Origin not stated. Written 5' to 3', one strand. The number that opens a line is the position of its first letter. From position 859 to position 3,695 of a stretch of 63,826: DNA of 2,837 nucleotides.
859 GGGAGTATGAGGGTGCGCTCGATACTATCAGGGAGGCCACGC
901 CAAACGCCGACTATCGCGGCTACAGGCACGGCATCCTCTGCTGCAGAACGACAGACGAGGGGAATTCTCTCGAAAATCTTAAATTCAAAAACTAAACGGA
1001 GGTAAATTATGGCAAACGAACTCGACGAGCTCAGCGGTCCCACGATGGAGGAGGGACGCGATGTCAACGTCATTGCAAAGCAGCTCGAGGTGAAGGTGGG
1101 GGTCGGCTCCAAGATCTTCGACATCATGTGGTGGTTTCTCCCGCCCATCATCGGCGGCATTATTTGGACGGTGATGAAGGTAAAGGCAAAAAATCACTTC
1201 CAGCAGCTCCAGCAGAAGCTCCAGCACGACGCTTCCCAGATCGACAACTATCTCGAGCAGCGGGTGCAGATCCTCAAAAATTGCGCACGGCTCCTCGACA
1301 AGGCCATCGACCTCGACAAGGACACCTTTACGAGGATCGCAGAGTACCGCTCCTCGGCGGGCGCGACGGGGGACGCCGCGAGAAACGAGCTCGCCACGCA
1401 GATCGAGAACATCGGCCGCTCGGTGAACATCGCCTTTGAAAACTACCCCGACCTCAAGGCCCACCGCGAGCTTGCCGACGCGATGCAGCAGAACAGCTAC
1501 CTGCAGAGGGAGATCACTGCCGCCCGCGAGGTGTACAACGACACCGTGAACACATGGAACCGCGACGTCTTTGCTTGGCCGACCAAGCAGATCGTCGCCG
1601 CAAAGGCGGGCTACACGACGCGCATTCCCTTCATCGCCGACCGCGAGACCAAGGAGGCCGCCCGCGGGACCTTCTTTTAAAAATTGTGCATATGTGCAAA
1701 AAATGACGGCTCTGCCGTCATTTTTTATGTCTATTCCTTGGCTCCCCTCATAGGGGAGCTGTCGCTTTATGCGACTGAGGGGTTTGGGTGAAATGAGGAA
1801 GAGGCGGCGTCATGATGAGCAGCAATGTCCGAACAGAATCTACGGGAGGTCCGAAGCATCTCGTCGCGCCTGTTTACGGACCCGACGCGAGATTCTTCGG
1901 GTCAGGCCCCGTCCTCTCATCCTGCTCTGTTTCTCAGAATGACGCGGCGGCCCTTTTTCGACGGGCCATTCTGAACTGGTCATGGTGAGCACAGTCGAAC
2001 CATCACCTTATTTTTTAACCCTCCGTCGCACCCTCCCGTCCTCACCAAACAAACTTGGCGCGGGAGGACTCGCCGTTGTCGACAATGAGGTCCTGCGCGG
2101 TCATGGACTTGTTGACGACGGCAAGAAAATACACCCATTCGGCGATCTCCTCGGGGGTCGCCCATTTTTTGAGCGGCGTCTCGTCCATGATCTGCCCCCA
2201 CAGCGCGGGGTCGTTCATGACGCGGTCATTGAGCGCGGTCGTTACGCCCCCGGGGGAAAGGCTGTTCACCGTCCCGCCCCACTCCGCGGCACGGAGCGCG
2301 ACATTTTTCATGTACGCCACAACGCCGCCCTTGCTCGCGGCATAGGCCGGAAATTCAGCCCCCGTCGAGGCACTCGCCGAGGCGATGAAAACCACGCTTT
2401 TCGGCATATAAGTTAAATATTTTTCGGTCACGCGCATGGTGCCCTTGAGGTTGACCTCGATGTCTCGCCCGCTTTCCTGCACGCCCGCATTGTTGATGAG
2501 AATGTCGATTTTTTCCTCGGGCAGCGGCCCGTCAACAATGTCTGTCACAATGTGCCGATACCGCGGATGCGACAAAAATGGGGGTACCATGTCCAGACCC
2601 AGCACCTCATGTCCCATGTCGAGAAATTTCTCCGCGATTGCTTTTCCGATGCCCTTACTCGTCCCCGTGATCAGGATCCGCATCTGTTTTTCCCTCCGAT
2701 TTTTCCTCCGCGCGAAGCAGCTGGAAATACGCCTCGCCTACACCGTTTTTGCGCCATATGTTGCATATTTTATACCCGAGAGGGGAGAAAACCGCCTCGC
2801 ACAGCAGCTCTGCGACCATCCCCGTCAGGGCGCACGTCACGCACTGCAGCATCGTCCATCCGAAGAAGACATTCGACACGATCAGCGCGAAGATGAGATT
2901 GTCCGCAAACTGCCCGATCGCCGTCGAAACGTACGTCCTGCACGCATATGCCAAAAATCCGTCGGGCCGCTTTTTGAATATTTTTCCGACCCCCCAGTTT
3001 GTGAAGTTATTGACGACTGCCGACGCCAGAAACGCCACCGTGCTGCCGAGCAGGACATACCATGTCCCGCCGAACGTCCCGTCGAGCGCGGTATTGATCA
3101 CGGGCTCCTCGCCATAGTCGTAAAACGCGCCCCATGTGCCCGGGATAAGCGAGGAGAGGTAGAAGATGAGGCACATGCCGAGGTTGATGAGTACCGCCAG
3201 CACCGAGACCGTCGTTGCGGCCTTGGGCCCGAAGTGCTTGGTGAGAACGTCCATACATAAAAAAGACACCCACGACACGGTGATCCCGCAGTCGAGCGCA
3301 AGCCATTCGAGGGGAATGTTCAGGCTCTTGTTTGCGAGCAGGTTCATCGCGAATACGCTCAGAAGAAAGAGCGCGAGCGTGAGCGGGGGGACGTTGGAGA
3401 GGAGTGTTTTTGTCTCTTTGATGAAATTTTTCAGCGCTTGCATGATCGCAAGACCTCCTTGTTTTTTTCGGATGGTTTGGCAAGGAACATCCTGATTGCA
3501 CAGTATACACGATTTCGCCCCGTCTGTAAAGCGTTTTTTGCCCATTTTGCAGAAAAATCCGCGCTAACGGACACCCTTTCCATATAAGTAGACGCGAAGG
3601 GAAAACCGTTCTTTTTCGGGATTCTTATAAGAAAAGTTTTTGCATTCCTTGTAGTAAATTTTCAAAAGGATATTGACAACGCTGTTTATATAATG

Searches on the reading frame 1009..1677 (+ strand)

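Call 15: search_protein_families(library=pfam, proteins=[window:1009-1677:+], max_evalue=0.001)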
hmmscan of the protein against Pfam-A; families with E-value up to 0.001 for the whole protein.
window:1009-1677:+ (223 aa): 1 family
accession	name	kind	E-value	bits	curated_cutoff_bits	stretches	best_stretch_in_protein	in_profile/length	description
PF04011.17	LemA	-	1.7e-21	77.1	26.2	1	75-217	2-144/149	LemA family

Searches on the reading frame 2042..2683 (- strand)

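Call 15: search_protein_families(library=pfam, proteins=[window:2042-2683:-], max_evalue=0.001)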
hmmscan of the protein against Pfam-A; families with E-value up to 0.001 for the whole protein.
window:2042-2683:- (213 aa): 3 families
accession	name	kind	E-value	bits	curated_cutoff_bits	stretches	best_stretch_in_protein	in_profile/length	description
PF13561.12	adh_short_C2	-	1.1e-25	91.1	27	1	58-204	71-234/236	Enoyl-(Acyl carrier protein) reductase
PF00106.31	adh_short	-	5.5e-24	85.2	26.6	2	57-156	76-191/195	short chain dehydrogenase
PF01370.27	Epimerase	-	1.1e-05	25.4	20.9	1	3-104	1-117/240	NAD dependent epimerase/dehydratase family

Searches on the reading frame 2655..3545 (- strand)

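Call 15: search_protein_families(library=pfam, proteins=[window:2655-3545:-], max_evalue=0.001)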
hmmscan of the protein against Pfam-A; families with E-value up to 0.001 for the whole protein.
window:2655-3545:- (296 aa): 1 family
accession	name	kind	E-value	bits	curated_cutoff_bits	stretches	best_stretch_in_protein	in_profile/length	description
PF02592.20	Vut_1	-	4.5e-22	79.5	27.2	1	86-258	2-150/152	Putative vitamin uptake transporter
